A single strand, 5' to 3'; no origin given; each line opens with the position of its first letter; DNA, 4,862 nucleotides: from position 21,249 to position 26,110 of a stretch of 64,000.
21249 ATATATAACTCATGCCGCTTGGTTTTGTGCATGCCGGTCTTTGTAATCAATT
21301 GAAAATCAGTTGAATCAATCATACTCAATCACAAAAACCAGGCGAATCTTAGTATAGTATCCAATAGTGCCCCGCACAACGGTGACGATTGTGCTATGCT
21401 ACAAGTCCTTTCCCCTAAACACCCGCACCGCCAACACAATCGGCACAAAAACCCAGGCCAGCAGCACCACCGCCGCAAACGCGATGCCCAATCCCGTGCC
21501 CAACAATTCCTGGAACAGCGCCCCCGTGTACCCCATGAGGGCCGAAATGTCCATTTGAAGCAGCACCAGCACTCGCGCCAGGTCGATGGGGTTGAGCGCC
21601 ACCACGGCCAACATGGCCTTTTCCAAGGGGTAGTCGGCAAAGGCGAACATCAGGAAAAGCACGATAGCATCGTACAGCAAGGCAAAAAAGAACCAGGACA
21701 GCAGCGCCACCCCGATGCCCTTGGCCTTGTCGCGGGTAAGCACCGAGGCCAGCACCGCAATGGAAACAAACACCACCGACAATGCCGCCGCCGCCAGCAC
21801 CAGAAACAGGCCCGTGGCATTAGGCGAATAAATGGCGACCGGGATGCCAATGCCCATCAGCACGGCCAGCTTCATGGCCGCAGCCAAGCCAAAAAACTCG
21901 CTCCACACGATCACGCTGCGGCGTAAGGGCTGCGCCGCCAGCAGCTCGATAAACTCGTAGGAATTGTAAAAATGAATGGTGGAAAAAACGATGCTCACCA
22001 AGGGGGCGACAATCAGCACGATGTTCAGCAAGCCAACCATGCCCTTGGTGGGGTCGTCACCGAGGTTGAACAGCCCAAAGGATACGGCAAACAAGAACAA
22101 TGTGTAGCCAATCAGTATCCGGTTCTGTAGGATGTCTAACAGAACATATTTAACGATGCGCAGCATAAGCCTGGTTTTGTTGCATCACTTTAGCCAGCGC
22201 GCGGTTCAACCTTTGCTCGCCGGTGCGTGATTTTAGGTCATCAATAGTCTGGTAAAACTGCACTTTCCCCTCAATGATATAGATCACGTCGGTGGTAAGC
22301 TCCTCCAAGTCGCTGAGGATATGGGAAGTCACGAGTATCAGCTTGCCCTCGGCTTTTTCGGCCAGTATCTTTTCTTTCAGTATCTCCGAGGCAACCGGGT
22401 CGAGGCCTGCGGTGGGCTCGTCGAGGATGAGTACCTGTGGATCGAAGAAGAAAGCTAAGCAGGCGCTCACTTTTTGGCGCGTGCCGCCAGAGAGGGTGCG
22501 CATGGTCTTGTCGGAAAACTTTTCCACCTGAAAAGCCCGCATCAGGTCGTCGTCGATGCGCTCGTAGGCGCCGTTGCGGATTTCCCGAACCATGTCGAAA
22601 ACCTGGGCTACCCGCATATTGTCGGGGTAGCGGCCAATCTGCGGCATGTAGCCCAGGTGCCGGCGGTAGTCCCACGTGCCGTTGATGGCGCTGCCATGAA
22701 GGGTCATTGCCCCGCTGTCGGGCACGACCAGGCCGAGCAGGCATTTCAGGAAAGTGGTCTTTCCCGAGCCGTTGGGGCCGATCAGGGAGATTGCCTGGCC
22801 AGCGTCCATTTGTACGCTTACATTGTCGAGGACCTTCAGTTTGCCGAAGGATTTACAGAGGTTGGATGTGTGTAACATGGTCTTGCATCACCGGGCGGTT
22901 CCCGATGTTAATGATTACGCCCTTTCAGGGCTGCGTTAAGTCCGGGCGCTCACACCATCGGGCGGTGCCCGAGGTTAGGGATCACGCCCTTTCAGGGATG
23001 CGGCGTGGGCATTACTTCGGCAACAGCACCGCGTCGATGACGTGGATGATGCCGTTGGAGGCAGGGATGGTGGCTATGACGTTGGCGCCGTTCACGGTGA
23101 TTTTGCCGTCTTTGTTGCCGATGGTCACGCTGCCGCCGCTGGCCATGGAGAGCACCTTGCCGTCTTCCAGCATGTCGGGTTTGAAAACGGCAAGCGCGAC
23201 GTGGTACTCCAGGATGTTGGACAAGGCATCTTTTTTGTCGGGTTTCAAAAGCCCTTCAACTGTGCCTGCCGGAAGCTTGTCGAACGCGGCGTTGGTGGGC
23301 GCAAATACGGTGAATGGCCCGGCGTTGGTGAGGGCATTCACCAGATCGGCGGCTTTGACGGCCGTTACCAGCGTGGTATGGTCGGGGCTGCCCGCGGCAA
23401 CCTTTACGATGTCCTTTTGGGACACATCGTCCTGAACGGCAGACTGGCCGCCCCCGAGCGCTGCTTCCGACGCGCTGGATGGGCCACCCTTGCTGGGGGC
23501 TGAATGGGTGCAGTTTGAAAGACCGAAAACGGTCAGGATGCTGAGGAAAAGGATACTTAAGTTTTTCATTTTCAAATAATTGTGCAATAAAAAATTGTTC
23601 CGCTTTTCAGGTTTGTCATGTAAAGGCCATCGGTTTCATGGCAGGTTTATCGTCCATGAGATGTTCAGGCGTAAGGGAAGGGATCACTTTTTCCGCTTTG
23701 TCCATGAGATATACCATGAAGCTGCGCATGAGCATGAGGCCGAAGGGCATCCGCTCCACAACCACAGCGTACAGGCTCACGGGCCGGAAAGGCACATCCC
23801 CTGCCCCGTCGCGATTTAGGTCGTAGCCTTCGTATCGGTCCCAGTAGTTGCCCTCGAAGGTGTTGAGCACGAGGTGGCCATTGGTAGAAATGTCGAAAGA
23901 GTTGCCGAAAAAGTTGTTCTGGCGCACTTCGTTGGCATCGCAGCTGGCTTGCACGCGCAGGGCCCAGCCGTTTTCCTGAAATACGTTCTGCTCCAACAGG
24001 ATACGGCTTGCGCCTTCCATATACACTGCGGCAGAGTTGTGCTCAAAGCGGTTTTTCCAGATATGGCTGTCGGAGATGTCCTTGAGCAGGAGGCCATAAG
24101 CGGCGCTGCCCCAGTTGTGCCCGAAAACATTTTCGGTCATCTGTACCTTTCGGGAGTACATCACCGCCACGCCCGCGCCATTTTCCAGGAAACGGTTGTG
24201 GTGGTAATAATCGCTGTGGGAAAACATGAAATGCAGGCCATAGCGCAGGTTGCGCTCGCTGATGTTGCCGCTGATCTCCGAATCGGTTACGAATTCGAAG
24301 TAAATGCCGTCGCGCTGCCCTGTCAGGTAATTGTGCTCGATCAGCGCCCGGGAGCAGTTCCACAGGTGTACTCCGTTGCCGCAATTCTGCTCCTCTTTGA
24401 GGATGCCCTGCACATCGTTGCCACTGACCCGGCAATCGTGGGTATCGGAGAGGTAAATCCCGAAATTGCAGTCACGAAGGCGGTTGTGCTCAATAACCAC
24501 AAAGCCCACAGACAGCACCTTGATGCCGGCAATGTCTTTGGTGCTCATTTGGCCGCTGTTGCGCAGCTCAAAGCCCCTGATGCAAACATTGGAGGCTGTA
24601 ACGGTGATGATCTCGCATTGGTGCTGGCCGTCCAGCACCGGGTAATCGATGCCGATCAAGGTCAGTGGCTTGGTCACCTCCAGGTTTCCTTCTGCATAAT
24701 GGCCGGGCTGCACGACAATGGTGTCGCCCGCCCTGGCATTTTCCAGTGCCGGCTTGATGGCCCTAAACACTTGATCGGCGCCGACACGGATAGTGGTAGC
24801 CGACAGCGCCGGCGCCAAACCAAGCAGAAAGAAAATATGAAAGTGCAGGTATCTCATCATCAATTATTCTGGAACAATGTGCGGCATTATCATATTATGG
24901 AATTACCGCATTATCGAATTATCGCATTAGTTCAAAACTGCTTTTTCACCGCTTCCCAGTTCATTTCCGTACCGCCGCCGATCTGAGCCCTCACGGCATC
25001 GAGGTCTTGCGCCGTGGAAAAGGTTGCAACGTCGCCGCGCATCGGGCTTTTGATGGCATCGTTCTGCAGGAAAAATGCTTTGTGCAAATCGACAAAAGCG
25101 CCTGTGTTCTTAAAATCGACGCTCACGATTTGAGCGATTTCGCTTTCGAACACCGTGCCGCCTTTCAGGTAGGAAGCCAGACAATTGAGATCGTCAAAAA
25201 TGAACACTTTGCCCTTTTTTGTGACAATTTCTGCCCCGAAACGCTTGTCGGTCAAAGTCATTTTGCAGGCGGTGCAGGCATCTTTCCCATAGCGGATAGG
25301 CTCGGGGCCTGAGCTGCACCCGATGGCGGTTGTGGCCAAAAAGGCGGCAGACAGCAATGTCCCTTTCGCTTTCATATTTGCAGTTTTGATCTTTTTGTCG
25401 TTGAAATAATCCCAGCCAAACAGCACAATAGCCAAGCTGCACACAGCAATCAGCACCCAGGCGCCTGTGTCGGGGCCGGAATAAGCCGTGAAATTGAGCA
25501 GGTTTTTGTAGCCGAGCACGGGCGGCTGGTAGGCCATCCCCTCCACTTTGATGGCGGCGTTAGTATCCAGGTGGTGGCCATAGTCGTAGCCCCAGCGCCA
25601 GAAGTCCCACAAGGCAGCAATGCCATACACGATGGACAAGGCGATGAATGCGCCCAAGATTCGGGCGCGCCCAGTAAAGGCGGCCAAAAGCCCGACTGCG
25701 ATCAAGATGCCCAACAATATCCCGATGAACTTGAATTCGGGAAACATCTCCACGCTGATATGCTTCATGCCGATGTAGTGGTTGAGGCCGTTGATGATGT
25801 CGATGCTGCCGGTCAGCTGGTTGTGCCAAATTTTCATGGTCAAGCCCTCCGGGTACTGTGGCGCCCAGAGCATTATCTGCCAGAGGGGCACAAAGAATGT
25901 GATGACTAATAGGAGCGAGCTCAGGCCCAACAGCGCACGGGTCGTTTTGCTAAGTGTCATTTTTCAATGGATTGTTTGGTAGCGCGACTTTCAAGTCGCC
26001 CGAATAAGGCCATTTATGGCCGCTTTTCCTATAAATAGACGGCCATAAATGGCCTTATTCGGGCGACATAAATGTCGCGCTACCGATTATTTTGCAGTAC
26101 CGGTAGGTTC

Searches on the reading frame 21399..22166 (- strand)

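Call 52: search_protein_families(library=pfam, proteins=[window:21399-22166:-], max_evalue=0.00001)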
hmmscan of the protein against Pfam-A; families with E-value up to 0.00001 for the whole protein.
window:21399-22166:- (255 aa): 1 family
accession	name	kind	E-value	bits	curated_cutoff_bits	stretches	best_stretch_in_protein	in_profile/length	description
PF12679.13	ABC2_membrane_2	-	4.9e-13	49.4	27.2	1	73-255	99-283/283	ABC-2 family transporter protein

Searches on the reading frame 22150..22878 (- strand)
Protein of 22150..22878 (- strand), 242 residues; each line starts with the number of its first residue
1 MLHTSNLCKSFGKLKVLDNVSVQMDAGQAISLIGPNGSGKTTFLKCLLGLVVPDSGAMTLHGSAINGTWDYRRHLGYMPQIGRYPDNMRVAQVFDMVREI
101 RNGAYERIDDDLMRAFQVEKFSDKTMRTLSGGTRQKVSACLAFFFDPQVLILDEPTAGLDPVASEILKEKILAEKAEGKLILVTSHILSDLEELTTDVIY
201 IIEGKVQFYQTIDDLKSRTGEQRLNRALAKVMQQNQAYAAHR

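Call 52: search_protein_families(library=pfam, proteins=[window:22150-22878:-], max_evalue=0.00001)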
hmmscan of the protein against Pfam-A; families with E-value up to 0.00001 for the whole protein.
window:22150-22878:- (242 aa): 2 families
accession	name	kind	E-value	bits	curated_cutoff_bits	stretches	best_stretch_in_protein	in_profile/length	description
PF00005.33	ABC_tran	-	6.1e-28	98.6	25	1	17-157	1-137/137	ABC transporter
PF13304.12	AAA_21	-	1.2e-13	52.3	27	1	125-186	234-298/304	AAA domain, putative AbiEii toxin, Type IV TA system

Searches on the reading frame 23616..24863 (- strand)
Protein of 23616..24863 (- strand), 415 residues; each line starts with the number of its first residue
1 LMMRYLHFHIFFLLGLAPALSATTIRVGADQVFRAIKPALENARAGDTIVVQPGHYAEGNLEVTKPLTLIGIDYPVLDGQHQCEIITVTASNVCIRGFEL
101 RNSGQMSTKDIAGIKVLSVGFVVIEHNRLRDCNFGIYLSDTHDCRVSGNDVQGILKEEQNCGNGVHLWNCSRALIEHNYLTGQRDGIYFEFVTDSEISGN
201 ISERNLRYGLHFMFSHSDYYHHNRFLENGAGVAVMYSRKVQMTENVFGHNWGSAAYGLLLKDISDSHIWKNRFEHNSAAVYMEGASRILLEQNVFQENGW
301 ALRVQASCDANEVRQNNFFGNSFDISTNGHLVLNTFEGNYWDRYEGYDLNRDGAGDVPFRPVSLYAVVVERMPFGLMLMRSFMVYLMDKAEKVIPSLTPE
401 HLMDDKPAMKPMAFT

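Call 52: search_protein_families(library=pfam, proteins=[window:23616-24863:-], max_evalue=0.00001)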
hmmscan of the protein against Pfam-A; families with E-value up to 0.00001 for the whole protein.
window:23616-24863:- (415 aa): 3 families
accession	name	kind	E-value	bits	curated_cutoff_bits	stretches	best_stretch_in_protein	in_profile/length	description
PF05048.19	NosD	-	3.5e-36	125.1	23.6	1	160-346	14-212/212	Periplasmic copper-binding protein (NosD)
PF13229.12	Beta_helix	-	1.6e-23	83.5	25.9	1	113-254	2-141/158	Right handed beta helix region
PF07602.17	DUF1565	-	8.4e-06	25.7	20.3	0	81-192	96-207/257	Protein of unknown function (DUF1565)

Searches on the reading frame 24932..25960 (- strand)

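Call 52: search_protein_families(library=pfam, proteins=[window:24932-25960:-], max_evalue=0.00001)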
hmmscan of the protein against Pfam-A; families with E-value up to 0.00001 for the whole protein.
window:24932-25960:- (342 aa): 1 family
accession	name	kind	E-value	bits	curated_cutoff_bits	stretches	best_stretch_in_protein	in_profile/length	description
PF05573.18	NosL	-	2.6e-06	28.2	24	1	226-340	7-128/131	NosL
